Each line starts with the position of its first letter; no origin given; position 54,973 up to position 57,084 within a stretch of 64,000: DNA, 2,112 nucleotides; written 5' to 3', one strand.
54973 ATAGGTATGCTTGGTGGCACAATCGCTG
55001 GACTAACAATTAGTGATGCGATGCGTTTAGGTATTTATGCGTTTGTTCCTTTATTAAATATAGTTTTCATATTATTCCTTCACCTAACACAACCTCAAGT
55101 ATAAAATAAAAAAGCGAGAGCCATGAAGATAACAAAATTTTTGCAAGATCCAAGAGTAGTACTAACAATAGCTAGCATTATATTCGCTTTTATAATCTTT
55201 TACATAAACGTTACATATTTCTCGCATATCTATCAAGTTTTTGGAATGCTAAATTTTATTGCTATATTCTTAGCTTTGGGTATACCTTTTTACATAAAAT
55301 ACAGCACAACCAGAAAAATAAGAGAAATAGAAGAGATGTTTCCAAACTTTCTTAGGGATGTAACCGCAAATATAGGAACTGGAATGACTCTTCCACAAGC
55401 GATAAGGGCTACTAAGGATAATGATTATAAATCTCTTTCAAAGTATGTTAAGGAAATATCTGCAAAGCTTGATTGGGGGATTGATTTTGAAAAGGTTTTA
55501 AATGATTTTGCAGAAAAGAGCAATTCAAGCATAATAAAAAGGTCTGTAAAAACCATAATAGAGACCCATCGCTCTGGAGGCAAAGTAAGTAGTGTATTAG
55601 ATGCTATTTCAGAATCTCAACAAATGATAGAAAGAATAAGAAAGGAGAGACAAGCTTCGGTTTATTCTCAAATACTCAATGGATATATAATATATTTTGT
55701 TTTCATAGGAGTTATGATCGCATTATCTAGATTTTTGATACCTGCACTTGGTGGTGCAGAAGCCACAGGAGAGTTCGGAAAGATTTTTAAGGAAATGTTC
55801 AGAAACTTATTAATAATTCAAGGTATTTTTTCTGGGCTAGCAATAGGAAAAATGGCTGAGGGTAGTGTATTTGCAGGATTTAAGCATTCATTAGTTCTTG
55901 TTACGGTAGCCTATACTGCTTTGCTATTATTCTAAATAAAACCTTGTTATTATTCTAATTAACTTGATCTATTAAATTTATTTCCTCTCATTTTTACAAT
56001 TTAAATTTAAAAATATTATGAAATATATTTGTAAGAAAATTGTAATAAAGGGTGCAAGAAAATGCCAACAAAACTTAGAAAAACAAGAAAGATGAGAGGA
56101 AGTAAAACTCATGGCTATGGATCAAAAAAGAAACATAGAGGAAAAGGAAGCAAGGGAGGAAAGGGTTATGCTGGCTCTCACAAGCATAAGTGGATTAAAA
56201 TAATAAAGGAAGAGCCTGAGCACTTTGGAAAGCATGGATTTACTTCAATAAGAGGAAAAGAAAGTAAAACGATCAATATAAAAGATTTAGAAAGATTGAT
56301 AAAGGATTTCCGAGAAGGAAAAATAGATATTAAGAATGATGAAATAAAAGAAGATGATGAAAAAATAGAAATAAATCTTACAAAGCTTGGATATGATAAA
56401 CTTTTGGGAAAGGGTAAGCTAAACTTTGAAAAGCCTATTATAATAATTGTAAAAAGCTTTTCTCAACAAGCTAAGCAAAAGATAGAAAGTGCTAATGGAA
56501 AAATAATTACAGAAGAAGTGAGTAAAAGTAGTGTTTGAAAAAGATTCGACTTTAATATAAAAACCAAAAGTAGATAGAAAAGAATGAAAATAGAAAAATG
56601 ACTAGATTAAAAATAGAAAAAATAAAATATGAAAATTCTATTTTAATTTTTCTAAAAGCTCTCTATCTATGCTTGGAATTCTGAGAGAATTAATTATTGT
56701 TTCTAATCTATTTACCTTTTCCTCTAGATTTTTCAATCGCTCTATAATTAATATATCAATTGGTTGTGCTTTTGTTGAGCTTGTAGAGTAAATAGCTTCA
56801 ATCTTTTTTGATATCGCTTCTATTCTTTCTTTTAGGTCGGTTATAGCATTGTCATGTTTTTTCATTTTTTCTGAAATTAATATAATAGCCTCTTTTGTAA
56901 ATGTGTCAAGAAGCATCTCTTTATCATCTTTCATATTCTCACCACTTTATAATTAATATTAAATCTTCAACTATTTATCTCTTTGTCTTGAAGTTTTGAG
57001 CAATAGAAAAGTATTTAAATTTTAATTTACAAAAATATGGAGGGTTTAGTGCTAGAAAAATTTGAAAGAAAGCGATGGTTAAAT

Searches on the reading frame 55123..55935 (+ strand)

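Call 12: search_protein_families(library=pfam, proteins=[window:55123-55935:+], max_evalue=0.01)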
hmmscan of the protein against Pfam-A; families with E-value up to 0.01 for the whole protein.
window:55123-55935:+ (270 aa): 1 family
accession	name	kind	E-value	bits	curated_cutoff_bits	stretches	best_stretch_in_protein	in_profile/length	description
PF00482.28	T2SSF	-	8.1e-17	61.8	25.2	1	76-201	1-123/125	Type II secretion system (T2SS), protein F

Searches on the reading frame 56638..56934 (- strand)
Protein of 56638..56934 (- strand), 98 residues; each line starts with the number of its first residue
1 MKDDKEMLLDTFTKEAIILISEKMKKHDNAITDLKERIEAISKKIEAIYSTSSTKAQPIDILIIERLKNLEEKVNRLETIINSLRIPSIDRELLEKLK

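Call 38: search_protein_families(library=pfam, proteins=[window:56638-56934:-], max_evalue=0.01)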
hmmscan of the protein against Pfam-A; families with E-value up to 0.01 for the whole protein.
window:56638-56934:- (98 aa): 1 family
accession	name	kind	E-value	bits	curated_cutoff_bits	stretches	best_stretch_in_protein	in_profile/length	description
PF05377.16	FlaC_arch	-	0.00025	21.8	27.8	0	20-48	5-33/55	Flagella accessory protein C (FlaC)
